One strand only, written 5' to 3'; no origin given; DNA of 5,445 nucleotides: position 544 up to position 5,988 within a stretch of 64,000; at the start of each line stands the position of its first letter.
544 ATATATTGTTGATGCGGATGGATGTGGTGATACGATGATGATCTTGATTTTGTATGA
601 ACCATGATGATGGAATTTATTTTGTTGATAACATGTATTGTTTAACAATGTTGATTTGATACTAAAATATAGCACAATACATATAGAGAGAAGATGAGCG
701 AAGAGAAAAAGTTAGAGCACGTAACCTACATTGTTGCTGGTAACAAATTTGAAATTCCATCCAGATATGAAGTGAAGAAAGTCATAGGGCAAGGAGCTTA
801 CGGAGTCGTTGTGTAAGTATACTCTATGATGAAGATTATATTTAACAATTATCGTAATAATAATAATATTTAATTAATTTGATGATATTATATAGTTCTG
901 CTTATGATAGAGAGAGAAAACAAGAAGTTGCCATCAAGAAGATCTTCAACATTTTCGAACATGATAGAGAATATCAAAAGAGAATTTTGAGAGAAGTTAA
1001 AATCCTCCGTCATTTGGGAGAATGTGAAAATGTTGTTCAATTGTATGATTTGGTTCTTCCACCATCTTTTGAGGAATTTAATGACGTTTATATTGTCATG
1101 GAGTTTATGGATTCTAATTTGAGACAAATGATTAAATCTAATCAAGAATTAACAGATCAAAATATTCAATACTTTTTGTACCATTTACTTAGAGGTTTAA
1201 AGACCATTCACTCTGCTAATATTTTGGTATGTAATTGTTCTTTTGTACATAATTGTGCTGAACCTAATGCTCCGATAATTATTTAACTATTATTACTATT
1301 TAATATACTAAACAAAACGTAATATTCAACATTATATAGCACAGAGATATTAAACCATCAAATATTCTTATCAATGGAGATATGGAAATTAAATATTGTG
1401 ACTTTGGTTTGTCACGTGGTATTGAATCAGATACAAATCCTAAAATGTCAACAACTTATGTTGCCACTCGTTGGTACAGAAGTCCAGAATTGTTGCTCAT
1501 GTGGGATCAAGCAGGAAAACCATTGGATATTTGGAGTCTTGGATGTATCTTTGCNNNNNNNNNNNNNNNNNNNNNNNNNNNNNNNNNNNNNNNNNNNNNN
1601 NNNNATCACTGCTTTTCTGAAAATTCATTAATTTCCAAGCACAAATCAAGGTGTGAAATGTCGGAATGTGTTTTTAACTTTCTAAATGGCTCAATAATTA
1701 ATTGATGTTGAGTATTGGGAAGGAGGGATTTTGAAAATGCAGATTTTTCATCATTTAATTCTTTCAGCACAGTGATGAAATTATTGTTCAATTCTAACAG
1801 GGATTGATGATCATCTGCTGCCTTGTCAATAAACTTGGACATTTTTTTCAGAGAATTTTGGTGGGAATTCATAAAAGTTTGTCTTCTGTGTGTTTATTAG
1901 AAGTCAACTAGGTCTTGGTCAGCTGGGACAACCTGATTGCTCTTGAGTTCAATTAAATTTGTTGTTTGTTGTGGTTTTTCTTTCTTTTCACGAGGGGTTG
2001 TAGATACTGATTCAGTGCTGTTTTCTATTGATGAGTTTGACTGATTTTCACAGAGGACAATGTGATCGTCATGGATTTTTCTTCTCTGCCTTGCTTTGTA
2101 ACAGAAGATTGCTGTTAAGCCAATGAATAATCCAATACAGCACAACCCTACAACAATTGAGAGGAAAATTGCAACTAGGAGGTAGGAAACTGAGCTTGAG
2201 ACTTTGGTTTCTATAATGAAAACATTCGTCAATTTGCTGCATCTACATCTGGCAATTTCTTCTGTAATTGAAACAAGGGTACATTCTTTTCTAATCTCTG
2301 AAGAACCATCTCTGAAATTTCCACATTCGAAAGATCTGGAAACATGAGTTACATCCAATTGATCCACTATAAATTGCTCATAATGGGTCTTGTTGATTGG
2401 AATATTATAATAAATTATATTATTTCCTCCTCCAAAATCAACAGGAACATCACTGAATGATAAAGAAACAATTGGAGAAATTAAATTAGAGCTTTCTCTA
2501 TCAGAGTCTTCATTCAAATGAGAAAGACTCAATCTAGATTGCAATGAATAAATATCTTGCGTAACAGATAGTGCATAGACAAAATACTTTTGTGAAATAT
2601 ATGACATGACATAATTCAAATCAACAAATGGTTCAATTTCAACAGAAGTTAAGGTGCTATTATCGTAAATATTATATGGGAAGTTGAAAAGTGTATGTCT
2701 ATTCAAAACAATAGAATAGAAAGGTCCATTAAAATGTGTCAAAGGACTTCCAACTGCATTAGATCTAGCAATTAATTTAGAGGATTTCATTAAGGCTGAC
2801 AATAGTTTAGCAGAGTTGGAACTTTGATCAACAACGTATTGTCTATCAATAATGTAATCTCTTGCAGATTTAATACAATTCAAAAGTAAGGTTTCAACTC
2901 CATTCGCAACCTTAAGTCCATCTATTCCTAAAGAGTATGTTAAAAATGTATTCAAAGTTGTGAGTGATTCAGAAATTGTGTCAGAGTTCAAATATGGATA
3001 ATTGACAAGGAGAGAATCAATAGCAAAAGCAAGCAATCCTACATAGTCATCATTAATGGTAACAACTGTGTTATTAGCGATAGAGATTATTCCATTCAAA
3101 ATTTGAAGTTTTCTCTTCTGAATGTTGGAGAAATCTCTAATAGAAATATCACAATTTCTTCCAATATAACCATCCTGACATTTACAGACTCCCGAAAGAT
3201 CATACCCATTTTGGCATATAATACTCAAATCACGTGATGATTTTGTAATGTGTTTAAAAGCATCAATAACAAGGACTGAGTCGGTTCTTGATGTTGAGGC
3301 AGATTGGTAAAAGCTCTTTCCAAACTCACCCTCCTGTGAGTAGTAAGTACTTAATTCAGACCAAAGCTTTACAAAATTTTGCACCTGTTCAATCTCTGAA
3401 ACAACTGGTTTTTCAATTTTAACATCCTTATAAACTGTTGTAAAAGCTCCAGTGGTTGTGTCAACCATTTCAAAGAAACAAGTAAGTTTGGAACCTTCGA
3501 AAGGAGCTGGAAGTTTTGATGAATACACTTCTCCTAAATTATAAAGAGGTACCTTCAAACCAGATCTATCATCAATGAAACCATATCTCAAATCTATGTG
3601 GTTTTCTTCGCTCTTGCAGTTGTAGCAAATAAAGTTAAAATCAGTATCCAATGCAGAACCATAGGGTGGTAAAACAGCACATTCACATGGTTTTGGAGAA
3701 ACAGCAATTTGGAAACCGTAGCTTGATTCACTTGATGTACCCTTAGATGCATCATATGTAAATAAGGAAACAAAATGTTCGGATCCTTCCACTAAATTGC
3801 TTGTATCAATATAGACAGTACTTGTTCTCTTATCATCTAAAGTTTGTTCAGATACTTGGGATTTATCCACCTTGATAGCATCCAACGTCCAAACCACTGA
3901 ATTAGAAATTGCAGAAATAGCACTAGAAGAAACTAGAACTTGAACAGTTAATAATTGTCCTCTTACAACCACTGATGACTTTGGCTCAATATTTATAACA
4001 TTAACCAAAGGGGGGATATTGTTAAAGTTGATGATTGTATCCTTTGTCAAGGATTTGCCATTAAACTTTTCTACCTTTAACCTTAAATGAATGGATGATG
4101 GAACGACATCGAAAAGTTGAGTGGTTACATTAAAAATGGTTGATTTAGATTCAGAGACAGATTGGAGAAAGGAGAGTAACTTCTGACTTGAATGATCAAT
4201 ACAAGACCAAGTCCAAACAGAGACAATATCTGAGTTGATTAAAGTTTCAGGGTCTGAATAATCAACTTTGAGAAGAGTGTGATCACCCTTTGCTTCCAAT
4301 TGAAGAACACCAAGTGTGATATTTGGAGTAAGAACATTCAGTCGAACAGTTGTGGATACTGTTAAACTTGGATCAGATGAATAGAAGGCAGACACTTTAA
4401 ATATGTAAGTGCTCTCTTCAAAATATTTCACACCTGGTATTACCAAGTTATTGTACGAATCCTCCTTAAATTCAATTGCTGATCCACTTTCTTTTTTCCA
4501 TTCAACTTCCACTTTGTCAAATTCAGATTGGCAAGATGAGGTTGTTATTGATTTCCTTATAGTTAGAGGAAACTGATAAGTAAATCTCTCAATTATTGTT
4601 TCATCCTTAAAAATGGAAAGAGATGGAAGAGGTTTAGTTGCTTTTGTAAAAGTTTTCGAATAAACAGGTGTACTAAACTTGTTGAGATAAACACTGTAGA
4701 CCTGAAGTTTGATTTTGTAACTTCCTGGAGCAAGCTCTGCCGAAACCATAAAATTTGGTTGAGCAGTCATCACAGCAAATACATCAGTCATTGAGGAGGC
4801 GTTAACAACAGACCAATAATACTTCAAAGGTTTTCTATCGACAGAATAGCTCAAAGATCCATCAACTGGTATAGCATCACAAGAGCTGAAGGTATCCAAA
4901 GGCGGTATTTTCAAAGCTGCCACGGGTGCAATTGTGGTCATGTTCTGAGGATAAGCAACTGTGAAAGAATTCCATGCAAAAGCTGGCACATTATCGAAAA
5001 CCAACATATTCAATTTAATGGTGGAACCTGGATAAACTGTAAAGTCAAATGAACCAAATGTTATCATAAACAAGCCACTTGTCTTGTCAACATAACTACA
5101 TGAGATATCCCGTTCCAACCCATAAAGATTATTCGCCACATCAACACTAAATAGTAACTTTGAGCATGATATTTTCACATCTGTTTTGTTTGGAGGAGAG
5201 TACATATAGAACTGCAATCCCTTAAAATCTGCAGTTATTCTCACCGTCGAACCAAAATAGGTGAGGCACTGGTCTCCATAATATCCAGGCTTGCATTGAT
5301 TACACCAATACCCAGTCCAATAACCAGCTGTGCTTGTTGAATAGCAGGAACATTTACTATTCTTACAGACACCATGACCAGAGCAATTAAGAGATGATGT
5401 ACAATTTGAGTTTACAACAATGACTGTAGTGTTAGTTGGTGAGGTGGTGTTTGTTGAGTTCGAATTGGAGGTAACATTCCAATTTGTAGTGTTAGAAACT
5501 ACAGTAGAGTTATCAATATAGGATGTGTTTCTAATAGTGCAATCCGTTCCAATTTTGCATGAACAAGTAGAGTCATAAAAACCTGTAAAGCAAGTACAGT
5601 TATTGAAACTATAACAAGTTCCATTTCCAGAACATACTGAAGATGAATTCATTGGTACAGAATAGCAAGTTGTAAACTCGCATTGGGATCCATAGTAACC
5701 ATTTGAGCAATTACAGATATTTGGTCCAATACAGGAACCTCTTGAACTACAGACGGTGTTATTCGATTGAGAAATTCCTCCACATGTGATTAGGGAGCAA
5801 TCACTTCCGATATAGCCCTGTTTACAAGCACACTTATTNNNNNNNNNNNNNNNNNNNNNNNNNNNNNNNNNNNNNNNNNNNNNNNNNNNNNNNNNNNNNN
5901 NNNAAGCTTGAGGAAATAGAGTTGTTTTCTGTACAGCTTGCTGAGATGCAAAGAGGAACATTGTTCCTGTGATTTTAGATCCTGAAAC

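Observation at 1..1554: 1.55-kb segmental duplication carrying the RhoGAP 3' end and a truncated MAP-kinase copy, ending in an assembly gap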

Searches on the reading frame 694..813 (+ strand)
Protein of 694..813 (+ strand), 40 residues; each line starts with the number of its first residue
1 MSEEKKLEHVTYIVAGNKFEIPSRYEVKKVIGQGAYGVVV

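Call 25: find_encoding_contigs(protein=window:694-813:+, flank=10000, max_places=10)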
Protein window:694-813:+ (40 aa): 1 contig read that carries it; 1 place shown.
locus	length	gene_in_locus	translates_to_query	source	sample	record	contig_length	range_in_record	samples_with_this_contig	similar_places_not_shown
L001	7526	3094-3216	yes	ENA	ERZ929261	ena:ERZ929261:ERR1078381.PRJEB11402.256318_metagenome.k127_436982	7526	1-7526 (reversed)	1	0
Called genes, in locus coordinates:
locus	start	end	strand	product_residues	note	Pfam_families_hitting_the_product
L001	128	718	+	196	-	-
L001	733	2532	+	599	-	PF00620:RhoGAP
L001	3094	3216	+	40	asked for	-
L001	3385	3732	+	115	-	PF00069:Pkinase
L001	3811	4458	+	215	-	PF00069:Pkinase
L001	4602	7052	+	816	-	PF13475:DUF4116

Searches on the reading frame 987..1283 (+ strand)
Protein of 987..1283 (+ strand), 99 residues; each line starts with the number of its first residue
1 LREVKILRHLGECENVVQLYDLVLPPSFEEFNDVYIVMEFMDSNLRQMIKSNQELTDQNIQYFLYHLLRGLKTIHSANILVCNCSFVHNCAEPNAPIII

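Call 26: find_encoding_contigs(protein=window:987-1283:+, flank=10000, max_places=10)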
Protein window:987-1283:+ (99 aa): no gene with exactly this product is on record in the collection.

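Call 28: find_encoding_contigs(protein=window:987-1283:+, flank=10000, max_places=10)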
Protein seq(99 aa) (99 aa): no gene with exactly this product is on record in the collection.

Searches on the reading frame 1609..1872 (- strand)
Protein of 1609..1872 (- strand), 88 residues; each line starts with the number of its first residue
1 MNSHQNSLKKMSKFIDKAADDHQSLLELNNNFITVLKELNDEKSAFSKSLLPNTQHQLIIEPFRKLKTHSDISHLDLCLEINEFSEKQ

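Call 38: find_encoding_contigs(protein=window:1609-1872:-, flank=10000, max_places=10)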
Protein window:1609-1872:- (88 aa): no gene with exactly this product is on record in the collection.

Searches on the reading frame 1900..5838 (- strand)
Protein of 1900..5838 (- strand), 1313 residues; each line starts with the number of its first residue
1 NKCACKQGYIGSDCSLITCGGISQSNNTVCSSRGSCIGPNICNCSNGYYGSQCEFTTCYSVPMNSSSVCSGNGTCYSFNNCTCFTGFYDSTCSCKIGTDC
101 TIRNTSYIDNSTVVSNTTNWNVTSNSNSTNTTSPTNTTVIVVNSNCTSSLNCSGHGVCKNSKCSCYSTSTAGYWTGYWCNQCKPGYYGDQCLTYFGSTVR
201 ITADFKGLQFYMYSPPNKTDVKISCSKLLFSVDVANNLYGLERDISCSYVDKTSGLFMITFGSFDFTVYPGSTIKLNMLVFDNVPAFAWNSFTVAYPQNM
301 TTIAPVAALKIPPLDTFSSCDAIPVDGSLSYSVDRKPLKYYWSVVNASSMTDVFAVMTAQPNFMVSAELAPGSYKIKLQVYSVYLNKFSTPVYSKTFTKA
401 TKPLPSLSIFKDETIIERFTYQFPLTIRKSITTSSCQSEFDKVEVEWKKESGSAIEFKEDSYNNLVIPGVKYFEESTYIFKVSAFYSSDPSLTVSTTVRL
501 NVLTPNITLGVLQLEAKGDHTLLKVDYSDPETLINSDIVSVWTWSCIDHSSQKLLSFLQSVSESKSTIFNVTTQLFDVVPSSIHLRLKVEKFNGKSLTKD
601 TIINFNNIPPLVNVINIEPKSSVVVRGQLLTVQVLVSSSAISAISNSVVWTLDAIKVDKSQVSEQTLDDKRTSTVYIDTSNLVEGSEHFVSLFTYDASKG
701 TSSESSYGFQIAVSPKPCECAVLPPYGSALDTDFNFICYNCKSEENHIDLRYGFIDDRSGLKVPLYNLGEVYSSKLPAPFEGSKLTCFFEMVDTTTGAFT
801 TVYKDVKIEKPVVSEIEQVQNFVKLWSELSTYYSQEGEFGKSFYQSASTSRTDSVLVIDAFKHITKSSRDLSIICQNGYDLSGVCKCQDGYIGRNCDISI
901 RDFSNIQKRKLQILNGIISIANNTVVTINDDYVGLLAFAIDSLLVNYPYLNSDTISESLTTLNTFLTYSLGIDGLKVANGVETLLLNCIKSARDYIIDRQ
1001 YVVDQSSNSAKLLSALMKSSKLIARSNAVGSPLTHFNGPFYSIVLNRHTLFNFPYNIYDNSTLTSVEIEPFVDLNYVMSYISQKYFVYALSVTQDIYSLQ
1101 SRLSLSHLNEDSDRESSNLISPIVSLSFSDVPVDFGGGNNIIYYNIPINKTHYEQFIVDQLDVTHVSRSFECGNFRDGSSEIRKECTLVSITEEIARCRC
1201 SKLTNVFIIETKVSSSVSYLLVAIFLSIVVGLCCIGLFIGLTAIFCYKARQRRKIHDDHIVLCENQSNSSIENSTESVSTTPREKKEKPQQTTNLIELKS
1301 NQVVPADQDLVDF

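Call 15: find_homologous_proteins(query=window:1900-5838:-)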
Query window:1900-5838:- (1313 aa): 27 proteins with E <= 0.001 among 8000 candidates.
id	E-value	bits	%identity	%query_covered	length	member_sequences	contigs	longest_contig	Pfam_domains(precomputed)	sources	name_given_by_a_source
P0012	0.0e+0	2923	99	98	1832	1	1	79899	PF07974.20,PF25024.1,PF02010.22,PF23106.2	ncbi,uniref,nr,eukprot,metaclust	ncbi:predicted protein [Naegleria gruberi]|uniref:Predicted protein n=1 Tax=Naegleria gruberi TaxID=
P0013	1.2e-297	1009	43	91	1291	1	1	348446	PF07974.20,PF25024.1,PF02010.22,PF23106.2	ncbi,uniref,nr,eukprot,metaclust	ncbi:predicted protein [Naegleria gruberi]|uniref:Predicted protein n=1 Tax=Naegleria gruberi TaxID=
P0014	3.7e-265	901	36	96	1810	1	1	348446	PF07974.20,PF25024.1,PF23301.2,PF02010.22,PF23106.2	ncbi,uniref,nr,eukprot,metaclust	ncbi:predicted protein [Naegleria gruberi]|uniref:Predicted protein n=1 Tax=Naegleria gruberi TaxID=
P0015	7.0e-229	781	28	64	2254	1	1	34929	PF21700.4,PF07974.20,PF25024.1,PF01436.28,PF23301.2,PF21795.4,PF23106.2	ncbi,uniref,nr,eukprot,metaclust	ncbi:predicted protein [Naegleria gruberi]|uniref:Predicted protein n=1 Tax=Naegleria gruberi TaxID=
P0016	2.8e-138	481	54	7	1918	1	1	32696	PF00147.24,PF21700.4,PF07974.20,PF25024.1,PF00008.34,PF23301.2,PF21795.4,PF23106.2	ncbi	ncbi:hypothetical protein AKO1_013870, partial [Acrasis kona]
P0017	3.0e-137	477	26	79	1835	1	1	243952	PF22352.3,PF07974.20,PF25024.1,PF23301.2,PF02010.22,PF23106.2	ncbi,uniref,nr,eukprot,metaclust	ncbi:predicted protein [Naegleria gruberi]|uniref:Predicted protein n=1 Tax=Naegleria gruberi TaxID=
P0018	3.8e-101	358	33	15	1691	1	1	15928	PF00415.25,PF13540.13,PF21700.4,PF07974.20,PF25024.1,PF00008.34,PF25384.2,PF23301.2,PF21795.4,PF23106.2,PF25390.2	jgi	jgi:alpha-tubulin suppressor-like RCC1 family protein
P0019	4.5e-92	328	30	17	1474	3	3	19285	PF21700.4,PF07974.20,PF25024.1,PF23301.2,PF21795.4,PF23106.2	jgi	jgi:hypothetical protein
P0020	4.4e-81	291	43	7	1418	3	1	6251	PF21700.4,PF07974.20,PF25024.1,PF23301.2,PF21795.4,PF23106.2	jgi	jgi:hypothetical protein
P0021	2.7e-77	279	42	8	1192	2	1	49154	PF07974.20,PF25024.1,PF23301.2,PF01419.23,PF23106.2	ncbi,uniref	ncbi:hypothetical protein AKO1_010528 [Acrasis kona]|uniref:EGF-like domain-containing protein n=1 T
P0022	1.9e-72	263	48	7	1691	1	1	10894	PF00615.25,PF07974.20,PF25024.1,PF23301.2,PF23106.2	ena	-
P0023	3.1e-69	252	49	7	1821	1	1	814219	PF00615.25,PF07974.20,PF25024.1,PF23301.2,PF21795.4,PF23106.2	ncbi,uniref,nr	ncbi:hypothetical protein FDP41_012117 [Naegleria fowleri]|uniref:GPS domain-containing protein n=1 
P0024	1.9e-68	249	36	15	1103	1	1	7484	PF08305.18,PF21700.4,PF07974.20,PF25024.1,PF00008.34,PF23301.2,PF21795.4,PF23106.2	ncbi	ncbi:hypothetical protein AKO1_010380, partial [Acrasis kona]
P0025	6.2e-67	244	37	15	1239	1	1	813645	PF07974.20,PF25024.1,PF23301.2,PF23106.2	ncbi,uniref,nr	ncbi:hypothetical protein C9374_011222 [Naegleria lovaniensis]|uniref:EGF-like domain-containing pro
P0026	7.9e-53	198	37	15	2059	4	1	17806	PF22352.3,PF07974.20,PF25024.1,PF00008.34,PF23301.2,PF02010.22,PF23106.2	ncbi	-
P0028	2.9e-47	179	34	14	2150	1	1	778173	PF07714.24,PF00069.32,PF07974.20,PF25024.1,PF01436.28,PF23301.2,PF21795.4,PF23106.2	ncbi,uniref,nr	ncbi:hypothetical protein C9374_013349 [Naegleria lovaniensis]|uniref:non-specific serine/threonine 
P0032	3.5e-41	159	33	15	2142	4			PF07714.24,PF00069.32,PF07974.20,PF25024.1,PF01436.28,PF23301.2,PF21795.4,PF23106.2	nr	nr:unnamed protein product [Naegleria fowleri]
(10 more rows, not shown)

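Call 16: find_encoding_contigs(protein=P0012, flank=10000, max_places=10)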
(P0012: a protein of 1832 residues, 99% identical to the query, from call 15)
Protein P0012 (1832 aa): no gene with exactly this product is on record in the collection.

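Call 35: search_protein_families(library=pfam, proteins=[window:1900-5838:-])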
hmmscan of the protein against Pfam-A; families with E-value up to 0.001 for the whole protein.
window:1900-5838:- (1313 aa): 4 families
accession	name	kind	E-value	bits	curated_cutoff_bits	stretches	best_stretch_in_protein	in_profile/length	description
PF02010.21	REJ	-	6.8e-19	68.2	25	1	472-825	49-429/452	REJ domain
PF25024.1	EGF_TEN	-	5.4e-12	46.2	65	1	2-191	44-219/234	Teneurin EGF domain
PF07974.19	EGF_2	-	8.4e-10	39.3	22.1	0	65-92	4-32/32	EGF-like domain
PF23106.1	EGF_Teneurin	-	0.00015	22.2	24.3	0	30-54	5-28/30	Teneurin-like EGF domain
